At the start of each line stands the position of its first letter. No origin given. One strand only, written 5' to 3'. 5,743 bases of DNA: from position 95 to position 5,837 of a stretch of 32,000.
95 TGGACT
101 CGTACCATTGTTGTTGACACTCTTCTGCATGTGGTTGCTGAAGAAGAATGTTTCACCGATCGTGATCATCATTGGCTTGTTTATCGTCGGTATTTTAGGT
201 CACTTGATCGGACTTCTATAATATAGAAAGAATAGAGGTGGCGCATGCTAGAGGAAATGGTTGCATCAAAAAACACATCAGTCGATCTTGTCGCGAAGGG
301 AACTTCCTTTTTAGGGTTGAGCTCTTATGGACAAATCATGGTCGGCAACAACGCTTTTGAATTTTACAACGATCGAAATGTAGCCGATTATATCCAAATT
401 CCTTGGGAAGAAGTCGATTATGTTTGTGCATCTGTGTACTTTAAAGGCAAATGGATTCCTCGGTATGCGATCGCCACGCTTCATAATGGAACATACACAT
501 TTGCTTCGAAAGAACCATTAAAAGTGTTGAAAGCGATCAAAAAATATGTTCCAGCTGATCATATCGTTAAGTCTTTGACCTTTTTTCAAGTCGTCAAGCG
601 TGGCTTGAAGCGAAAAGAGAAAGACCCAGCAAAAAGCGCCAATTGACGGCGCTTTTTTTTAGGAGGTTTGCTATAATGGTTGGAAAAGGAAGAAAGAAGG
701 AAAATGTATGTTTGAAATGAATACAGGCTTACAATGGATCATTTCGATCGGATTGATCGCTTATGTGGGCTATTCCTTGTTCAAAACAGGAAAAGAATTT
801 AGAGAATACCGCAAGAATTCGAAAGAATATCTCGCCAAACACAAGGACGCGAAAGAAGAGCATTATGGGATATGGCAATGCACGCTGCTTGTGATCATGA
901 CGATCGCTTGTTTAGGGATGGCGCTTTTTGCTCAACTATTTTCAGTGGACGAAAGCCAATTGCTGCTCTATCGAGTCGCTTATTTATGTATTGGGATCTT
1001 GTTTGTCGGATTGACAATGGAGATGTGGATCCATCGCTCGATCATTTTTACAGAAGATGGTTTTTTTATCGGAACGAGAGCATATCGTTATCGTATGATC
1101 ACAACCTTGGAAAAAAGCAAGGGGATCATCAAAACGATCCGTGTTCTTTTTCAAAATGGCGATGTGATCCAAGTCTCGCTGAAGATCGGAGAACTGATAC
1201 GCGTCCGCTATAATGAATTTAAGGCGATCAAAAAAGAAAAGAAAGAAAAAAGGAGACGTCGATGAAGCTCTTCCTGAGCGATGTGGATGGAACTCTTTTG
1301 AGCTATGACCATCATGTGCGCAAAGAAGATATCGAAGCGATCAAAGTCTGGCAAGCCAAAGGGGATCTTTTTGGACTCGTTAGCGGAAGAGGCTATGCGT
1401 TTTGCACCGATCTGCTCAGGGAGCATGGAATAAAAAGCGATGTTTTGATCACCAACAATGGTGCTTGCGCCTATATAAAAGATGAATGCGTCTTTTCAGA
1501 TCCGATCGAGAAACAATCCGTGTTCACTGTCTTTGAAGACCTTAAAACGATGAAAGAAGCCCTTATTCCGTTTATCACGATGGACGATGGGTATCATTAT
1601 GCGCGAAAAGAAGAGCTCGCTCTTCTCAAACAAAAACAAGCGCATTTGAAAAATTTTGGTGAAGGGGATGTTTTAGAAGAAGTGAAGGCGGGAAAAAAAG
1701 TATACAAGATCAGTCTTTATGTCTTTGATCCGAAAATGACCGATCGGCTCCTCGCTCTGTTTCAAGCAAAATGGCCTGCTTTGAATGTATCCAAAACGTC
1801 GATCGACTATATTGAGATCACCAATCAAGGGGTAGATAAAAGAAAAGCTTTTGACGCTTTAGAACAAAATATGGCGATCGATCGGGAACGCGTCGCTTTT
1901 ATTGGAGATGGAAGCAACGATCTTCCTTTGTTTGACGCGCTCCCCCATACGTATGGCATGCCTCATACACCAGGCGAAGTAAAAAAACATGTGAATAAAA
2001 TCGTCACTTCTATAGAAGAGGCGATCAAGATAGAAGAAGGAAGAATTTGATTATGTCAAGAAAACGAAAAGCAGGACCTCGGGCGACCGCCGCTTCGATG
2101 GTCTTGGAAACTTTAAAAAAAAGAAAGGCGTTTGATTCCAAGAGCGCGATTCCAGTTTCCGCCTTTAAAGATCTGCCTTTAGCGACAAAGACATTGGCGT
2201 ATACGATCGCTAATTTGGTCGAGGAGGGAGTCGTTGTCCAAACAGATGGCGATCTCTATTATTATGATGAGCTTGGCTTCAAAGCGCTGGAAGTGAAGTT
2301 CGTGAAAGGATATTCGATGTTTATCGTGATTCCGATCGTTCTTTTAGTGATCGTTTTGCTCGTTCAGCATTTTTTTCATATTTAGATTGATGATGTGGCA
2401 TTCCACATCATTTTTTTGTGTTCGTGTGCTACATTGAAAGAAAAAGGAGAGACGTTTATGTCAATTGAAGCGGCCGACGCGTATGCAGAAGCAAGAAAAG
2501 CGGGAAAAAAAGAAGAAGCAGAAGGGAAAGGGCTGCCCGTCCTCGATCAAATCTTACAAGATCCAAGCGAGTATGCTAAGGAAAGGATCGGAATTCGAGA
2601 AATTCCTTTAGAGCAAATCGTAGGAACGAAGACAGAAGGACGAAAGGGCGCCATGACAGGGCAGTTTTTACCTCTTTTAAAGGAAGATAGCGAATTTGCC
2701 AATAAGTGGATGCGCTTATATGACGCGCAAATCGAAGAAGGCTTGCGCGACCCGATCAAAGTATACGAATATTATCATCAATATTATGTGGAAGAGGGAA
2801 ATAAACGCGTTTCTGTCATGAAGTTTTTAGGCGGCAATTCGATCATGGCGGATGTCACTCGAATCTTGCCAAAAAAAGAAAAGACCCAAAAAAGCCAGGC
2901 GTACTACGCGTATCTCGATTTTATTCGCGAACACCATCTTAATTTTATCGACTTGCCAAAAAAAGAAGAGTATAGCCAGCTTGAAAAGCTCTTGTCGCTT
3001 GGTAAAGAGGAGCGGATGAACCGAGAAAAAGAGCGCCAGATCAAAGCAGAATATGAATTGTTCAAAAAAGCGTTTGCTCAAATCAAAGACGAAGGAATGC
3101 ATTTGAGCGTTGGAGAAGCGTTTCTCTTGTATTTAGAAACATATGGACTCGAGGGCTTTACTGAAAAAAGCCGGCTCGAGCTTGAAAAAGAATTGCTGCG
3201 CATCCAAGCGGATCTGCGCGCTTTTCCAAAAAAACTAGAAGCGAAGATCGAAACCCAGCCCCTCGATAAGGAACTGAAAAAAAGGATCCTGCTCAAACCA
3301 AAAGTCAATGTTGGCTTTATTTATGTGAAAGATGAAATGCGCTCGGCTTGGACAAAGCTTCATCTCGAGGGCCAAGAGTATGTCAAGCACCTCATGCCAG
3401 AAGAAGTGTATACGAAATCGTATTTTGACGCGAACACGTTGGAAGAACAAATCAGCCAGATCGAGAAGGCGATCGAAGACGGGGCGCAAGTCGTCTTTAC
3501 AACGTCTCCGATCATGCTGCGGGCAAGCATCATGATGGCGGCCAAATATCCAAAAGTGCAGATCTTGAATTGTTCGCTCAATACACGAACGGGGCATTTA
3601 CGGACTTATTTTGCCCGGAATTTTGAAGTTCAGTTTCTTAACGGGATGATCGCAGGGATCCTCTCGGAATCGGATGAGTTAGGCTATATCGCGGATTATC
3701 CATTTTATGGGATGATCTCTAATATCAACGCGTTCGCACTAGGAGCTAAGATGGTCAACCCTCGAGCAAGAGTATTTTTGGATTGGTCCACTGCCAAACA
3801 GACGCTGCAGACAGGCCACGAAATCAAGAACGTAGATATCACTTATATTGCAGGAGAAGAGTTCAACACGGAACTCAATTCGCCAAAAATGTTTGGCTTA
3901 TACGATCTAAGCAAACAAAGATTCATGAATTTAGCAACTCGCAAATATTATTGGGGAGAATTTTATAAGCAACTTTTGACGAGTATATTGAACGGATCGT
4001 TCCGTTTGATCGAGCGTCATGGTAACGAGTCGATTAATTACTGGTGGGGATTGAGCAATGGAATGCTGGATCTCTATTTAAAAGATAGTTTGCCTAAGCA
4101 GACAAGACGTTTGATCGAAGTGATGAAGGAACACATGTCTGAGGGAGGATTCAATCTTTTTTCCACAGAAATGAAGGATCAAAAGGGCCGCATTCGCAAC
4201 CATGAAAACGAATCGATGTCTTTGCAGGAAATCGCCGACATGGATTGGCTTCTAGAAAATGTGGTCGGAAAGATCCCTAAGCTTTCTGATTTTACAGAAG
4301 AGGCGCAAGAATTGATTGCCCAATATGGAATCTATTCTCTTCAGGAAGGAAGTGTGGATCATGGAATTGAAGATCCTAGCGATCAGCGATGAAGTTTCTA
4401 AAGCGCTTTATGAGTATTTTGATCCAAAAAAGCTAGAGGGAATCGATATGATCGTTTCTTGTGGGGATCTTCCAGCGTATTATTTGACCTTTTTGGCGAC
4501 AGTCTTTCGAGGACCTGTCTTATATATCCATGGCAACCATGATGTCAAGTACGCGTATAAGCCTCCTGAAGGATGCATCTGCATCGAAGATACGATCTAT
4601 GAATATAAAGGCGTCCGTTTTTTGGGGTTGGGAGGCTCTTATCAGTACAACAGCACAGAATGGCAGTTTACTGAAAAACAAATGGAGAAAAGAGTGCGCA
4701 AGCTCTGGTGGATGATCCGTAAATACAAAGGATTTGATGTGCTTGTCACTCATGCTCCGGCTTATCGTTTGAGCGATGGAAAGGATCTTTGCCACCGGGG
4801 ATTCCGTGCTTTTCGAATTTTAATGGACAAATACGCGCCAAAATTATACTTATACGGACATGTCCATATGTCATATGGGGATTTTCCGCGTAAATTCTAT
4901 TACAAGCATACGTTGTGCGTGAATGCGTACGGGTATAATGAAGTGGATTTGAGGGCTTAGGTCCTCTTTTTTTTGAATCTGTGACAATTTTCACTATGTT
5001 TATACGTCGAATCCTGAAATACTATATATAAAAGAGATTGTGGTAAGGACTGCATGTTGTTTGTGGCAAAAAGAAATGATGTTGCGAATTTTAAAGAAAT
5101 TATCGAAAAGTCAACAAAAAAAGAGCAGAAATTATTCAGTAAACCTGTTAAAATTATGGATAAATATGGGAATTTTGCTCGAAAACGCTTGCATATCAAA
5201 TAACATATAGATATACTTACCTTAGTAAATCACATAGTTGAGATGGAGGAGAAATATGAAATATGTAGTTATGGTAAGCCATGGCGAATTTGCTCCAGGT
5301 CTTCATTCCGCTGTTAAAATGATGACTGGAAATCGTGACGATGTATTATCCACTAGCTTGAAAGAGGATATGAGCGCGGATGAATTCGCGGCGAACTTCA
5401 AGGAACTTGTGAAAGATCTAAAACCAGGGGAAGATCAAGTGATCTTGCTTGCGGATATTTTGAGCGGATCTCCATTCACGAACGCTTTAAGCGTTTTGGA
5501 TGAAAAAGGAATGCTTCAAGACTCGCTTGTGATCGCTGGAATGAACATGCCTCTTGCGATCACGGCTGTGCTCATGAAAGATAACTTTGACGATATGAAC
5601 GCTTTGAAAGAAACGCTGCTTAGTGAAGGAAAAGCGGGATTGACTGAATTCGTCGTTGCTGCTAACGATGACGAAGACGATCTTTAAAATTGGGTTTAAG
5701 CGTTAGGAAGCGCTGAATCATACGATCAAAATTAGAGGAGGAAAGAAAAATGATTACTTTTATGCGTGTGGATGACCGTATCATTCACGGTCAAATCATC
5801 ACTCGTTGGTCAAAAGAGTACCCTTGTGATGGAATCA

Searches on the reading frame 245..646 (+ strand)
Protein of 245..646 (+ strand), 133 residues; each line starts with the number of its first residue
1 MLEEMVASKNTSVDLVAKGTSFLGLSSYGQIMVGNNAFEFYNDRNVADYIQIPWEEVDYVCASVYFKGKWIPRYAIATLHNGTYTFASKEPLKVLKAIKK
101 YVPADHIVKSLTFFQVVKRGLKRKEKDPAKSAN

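Call 35: search_protein_families(library=pfam, proteins=[window:245-646:+], max_evalue=0.01)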
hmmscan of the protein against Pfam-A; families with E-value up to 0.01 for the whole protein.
window:245-646:+ (133 aa): 1 family
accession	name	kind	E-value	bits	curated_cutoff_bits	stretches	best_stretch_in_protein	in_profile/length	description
PF06115.17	DUF956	-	9.1e-53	177.5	26.9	1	5-121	1-117/117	Domain of unknown function (DUF956)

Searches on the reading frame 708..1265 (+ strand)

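Call 35: search_protein_families(library=pfam, proteins=[window:708-1265:+], max_evalue=0.01)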
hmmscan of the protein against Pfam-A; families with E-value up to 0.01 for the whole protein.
window:708-1265:+ (185 aa): 0 families

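Call 72: search_protein_families(library=pfam, proteins=[window:708-1262:+], max_evalue=10)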
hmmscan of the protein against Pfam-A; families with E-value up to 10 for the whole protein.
window:708-1262:+ (185 aa): 4 families
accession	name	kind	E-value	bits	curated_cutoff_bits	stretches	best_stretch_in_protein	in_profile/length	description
PF06966.17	DUF1295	-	0.031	14.2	20.4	1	6-106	44-136/235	Protein of unknown function (DUF1295)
PF20394.4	DUF6688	-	0.047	13.8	26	1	34-117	62-139/248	DUF6688 N-terminal domain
PF13301.11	DUF4079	-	0.058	14.1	31.4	1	15-80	11-74/141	Protein of unknown function (DUF4079)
PF20990.2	DUF2207_C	-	0.14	12.2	33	1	35-103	115-183/247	Predicted membrane protein (DUF2207) C-terminal domain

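Call 73: search_protein_families(library=ncbifam, proteins=[window:708-1262:+], max_evalue=10)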
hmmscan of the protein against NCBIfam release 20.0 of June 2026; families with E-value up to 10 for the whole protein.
window:708-1262:+ (185 aa): 2 families
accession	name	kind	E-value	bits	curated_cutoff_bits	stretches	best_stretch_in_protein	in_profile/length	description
NF047644.1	TsoY_fam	subfamily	0.018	13.9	150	1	10-107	59-156/378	TsoY family (seleno)protein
NF033952.2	AcrID1_fam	equivalog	0.13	12.7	30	1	142-179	7-44/93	AcrID1 family anti-CRISPR protein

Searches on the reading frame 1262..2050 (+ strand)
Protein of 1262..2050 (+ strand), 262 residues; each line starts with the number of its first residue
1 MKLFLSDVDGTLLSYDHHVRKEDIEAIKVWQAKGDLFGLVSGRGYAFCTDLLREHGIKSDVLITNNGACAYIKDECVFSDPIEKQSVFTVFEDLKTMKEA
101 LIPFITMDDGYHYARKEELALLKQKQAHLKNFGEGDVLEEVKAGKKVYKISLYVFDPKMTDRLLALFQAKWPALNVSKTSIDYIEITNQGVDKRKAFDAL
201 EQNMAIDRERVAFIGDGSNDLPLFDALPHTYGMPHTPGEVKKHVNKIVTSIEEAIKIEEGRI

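Call 35: search_protein_families(library=pfam, proteins=[window:1262-2050:+], max_evalue=0.01)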
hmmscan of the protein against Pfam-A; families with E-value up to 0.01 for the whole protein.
window:1262-2050:+ (262 aa): 4 families
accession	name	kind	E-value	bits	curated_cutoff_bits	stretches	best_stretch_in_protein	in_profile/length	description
PF08282.18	Hydrolase_3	-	1.7e-43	149.7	20.9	1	5-253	2-248/255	haloacid dehalogenase-like hydrolase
PF05116.19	S6PP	-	1.3e-06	28.6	20.3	0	2-74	3-76/247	Sucrose-6F-phosphate phosphohydrolase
PF12710.13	HAD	-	1.4e-06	29.3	27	0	189-224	151-188/189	haloacid dehalogenase-like hydrolase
PF00702.32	Hydrolase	-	1.1e-05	26.3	26.4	1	185-222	148-185/191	haloacid dehalogenase-like hydrolase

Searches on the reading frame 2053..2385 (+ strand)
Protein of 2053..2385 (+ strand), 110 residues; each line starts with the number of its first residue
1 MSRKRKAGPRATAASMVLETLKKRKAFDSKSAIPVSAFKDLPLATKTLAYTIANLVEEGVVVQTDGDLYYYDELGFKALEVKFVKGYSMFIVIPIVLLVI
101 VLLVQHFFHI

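Call 35: search_protein_families(library=pfam, proteins=[window:2053-2385:+], max_evalue=0.01)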
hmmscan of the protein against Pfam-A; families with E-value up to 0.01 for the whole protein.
window:2053-2385:+ (110 aa): 0 families

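Call 72: search_protein_families(library=pfam, proteins=[window:2053-2382:+], max_evalue=10)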
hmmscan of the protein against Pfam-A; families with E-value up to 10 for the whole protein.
window:2053-2382:+ (110 aa): 0 families

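Call 73: search_protein_families(library=ncbifam, proteins=[window:2053-2382:+], max_evalue=10)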
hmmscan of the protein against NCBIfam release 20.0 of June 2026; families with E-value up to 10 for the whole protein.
window:2053-2382:+ (110 aa): 1 family
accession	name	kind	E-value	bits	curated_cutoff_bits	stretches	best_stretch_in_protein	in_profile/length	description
NF047883.1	UAcmpLyAlTFemX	equivalog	0.02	14.2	500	1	10-76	54-121/337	UDP-N-acetylmuramoylpentapeptide-lysine N(6)-alanyltransferase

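Call 74: find_homologous_proteins(query=window:2053-2382:+, max_evalue=0.001)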
Query window:2053-2382:+ (110 aa): 68 proteins with E <= 0.001 among 78 candidates.
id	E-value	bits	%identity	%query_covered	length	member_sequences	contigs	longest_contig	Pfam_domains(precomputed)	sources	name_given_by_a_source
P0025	2.7e-62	225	99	100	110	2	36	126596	-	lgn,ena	-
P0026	3.8e-62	225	99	100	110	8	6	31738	-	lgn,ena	-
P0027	5.3e-53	195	86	100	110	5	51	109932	-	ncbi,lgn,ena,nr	ncbi:hypothetical protein C815_01881 [Firmicutes bacterium M10-2]|nr:hypothetical protein C815_01881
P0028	3.6e-52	193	91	100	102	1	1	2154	-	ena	-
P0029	1.4e-51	191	81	100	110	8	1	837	-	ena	-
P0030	2.3e-51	190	81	100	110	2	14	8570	-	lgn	-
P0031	4.7e-51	189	83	100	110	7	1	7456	-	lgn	-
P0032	8.8e-44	166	72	100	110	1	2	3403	-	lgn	-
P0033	4.9e-43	163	70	97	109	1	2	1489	-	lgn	-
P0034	1.3e-42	162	69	97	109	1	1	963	-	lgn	-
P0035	6.2e-42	160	81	86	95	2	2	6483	-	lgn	-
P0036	3.1e-39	151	67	98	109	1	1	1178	-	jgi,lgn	jgi:hypothetical protein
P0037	1.5e-37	146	66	98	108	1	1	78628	-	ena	-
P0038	5.7e-37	144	70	81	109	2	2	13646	-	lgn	-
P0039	6.4e-37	144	61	98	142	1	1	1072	-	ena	-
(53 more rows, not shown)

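Call 77: find_encoding_contigs(protein=P0027, flank=1500, max_places=2)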
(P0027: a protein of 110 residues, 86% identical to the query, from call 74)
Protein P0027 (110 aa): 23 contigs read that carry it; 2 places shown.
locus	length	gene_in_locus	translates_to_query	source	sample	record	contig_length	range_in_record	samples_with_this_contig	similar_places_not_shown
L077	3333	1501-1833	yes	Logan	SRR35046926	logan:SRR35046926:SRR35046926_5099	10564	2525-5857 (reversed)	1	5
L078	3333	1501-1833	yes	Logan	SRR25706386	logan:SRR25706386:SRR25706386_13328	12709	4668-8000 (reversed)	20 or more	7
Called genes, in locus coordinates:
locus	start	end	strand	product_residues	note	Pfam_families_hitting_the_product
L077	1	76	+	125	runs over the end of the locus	PF06115:DUF956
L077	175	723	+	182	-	-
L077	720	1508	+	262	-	PF05116:S6PP (faint), PF08282:Hydrolase_3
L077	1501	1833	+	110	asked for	-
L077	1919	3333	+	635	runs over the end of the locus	PF02608:Bmp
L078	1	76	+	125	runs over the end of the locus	PF06115:DUF956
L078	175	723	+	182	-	-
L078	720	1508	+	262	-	PF05116:S6PP (faint), PF08282:Hydrolase_3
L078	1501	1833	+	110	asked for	-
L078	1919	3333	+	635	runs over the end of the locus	PF02608:Bmp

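Call 78: find_encoding_contigs(protein=P0030, flank=1500, max_places=2)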
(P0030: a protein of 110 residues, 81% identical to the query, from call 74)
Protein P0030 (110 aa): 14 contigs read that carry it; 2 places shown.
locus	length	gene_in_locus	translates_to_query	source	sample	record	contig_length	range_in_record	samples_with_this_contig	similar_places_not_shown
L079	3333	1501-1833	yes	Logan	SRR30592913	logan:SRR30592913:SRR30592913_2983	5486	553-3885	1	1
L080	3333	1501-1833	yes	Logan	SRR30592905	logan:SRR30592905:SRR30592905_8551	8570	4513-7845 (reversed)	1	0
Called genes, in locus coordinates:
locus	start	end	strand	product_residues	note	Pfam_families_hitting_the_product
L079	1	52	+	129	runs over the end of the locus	PF06115:DUF956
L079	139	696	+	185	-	-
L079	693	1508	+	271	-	PF00702:Hydrolase (faint), PF05116:S6PP (faint), PF08282:Hydrolase_3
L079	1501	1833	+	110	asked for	-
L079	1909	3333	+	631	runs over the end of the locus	PF02608:Bmp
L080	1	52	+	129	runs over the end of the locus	PF06115:DUF956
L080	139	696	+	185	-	-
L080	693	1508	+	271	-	PF00702:Hydrolase (faint), PF05116:S6PP (faint), PF08282:Hydrolase_3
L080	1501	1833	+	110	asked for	-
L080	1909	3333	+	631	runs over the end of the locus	PF02608:Bmp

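Call 79: find_encoding_contigs(protein=P0037, flank=1500, max_places=2)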
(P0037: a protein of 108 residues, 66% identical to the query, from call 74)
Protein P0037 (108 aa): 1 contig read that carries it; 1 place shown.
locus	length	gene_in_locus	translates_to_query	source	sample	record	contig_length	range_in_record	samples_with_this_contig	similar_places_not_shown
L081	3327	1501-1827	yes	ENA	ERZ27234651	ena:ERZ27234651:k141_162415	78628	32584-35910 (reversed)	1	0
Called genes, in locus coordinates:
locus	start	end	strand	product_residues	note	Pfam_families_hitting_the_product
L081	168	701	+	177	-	-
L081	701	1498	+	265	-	PF08282:Hydrolase_3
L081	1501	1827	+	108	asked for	-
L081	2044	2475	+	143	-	PF03610:EIIA-man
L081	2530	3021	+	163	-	PF03830:PTSIIB_sorb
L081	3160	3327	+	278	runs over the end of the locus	PF03609:EII-Sor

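Call 81: predict_structure(alignment_id=A4)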
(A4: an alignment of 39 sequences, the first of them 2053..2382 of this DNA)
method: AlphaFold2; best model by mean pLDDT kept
length: 110 residues; sequences in the alignment: 39
mean_pLDDT: 79.7   pTM: 0.58
mean pLDDT of the five models: 79.7, 77.3, 73.6, 71.1, 70.8
residues with pLDDT >= 90: 7; 70-90: 86; 50-70: 12; < 50: 5
segments of 3 or more residues with pLDDT < 50: 6-9
pLDDT, mean of each block of 10 residues (from residue 1): 50 82 86 85 81 86 85 80 71 87 84
secondary structure, 60 per line:
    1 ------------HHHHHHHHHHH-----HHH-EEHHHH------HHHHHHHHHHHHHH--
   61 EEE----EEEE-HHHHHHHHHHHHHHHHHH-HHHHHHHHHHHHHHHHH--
elements in order: H13-23 H35-38 H45-58 E61-63 E68-71 H73-90 H92-108

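Call 83: fold_search(model_id=the predicted structure, library=pdb)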
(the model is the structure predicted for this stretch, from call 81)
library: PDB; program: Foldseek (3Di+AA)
matches with E <= 10: 1451; with E <= 0.001: 0
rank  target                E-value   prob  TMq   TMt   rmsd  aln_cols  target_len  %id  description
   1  4asn_A                7.7e-03  1.00  0.54  0.65   2.7        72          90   21  TubR from Bacillus megaterium pBM400 (released 2012-10-03)
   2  7qz5_B                1.8e-02  0.99  0.42  0.44   7.5        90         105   18  Transcriptional regulator LmrR with Trp-67 and Trp-96 replaced by the unnatural amino acid 5-fluoroTrp (released 2022-11-23)
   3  2dqr_B                4.3e-02  0.82  0.34  0.33   9.4       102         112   16  Crystal structure of the replication terminator protein mutant RTP.E39K.R42Q (released 2007-05-29)
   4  2qww_H                4.9e-02  0.97  0.42  0.34   5.3        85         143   15  Crystal structure of multiple antibiotic-resistance repressor (MarR) (YP_013417.1) from Listeria monocytogenes 4b F236 (released 2007-08-21)
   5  2du9                  5.6e-02  0.99  0.55  0.53   4.0        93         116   15  crystal structure of the transcriptional factor from C.glutamicum (released 2007-07-24)
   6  7b1v_B                6.0e-02  0.98  0.41  0.22   3.2        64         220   11  DtxR-like iron-dependent regulator IdeR complexed with cobalt (released 2021-03-03)
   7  2dqr_A                6.0e-02  0.72  0.33  0.34   8.2        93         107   16  Crystal structure of the replication terminator protein mutant RTP.E39K.R42Q (released 2007-05-29)
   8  1mkm_A                6.4e-02  0.98  0.43  0.21   4.8        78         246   15  CRYSTAL STRUCTURE OF THE THERMOTOGA MARITIMA ICLR (released 2002-09-11)
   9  2dqr_D                6.8e-02  0.77  0.34  0.35   8.3        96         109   14  Crystal structure of the replication terminator protein mutant RTP.E39K.R42Q (released 2007-05-29)
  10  2lso_MODEL_1_A        7.3e-02  0.97  0.41  0.52   4.7        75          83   19  Solution NMR Structure of the Globular Domain of Human Histone H1x, Northeast Structural Genomics Consortium ( (released 2012-06-13)
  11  5zyr_A                7.3e-02  0.90  0.41  0.16  12.6       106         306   17  Crystal structure of the reductase (C1) component of p-hydroxyphenylacetate 3-hydroxylase (HPAH) from Acinetobacter ba (released 2019-06-05)
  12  2qww_C                7.3e-02  0.84  0.39  0.32  12.3       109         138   20  Crystal structure of multiple antibiotic-resistance repressor (MarR) (YP_013417.1) from Listeria monocytogenes 4b F236 (released 2007-08-21)
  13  2ek5_A                7.8e-02  0.97  0.52  0.51   4.0        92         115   14  Crystal structure of the transcriptional factor from C.glutamicum at 2.2 angstrom resolution (released 2007-09-18)
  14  2qww_F                7.8e-02  0.77  0.37  0.31  12.5       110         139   23  Crystal structure of multiple antibiotic-resistance repressor (MarR) (YP_013417.1) from Listeria monocytogenes 4b F236 (released 2007-08-21)
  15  3bdd_D                8.3e-02  0.87  0.41  0.35  10.7       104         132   16  CRYSTAL STRUCTURE OF A PUTATIVE MULTIPLE ANTIBIOTIC-RESISTANCE REPRESSOR (SSU05_1136) FROM STREPTOCOCCUS SUIS 89/1591  (released 2007-12-04)
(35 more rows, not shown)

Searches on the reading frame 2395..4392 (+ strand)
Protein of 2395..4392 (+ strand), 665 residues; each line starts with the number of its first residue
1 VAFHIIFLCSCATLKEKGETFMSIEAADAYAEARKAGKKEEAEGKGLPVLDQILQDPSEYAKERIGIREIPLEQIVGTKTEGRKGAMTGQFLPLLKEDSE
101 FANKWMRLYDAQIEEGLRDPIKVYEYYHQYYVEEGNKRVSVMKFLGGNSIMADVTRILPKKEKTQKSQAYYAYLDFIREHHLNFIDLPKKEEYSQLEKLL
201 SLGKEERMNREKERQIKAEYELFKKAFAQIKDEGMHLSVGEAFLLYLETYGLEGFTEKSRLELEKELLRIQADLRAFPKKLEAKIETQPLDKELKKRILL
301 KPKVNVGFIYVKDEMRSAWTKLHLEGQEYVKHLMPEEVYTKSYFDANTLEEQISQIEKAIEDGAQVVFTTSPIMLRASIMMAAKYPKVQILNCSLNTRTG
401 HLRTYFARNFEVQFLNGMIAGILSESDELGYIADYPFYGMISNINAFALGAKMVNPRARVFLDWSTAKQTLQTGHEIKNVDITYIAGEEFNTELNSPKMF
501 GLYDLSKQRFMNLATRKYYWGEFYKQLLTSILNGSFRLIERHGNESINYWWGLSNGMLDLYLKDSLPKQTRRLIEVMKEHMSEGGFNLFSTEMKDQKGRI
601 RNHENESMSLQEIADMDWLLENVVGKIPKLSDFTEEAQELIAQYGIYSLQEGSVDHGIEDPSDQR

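Call 9: search_protein_families(library=pfam, proteins=[window:2395-4392:+])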
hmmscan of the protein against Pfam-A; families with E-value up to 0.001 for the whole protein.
window:2395-4392:+ (665 aa): 1 family
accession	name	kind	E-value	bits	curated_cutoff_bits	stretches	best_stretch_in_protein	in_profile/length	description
PF02608.20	Bmp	-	1.3e-13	51.1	24.1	1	304-464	2-162/301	ABC transporter substrate-binding protein PnrA-like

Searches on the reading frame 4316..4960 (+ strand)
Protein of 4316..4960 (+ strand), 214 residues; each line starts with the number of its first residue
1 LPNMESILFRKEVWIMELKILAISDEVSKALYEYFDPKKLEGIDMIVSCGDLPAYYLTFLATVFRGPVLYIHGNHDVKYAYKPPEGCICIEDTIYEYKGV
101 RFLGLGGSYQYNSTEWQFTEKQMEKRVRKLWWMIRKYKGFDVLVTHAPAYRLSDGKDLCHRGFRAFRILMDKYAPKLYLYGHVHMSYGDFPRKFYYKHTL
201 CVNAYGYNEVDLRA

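Call 35: search_protein_families(library=pfam, proteins=[window:4316-4960:+], max_evalue=0.01)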
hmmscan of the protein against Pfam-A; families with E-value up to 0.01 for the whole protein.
window:4316-4960:+ (214 aa): 2 families
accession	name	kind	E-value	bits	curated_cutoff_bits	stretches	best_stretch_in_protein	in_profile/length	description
PF00149.33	Metallophos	-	5.8e-11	43.6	21.5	1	30-185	17-190/191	Calcineurin-like phosphoesterase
PF12850.12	Metallophos_2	-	7.2e-07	29.8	27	1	29-187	14-120/154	Calcineurin-like phosphoesterase superfamily domain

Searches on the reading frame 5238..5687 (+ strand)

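Call 35: search_protein_families(library=pfam, proteins=[window:5238-5687:+], max_evalue=0.01)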
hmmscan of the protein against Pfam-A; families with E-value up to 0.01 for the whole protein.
window:5238-5687:+ (149 aa): 1 family
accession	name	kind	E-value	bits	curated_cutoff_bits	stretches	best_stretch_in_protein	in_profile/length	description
PF03610.21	EIIA-man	-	1.9e-22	80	21.4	1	10-126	2-114/116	PTS system fructose IIA component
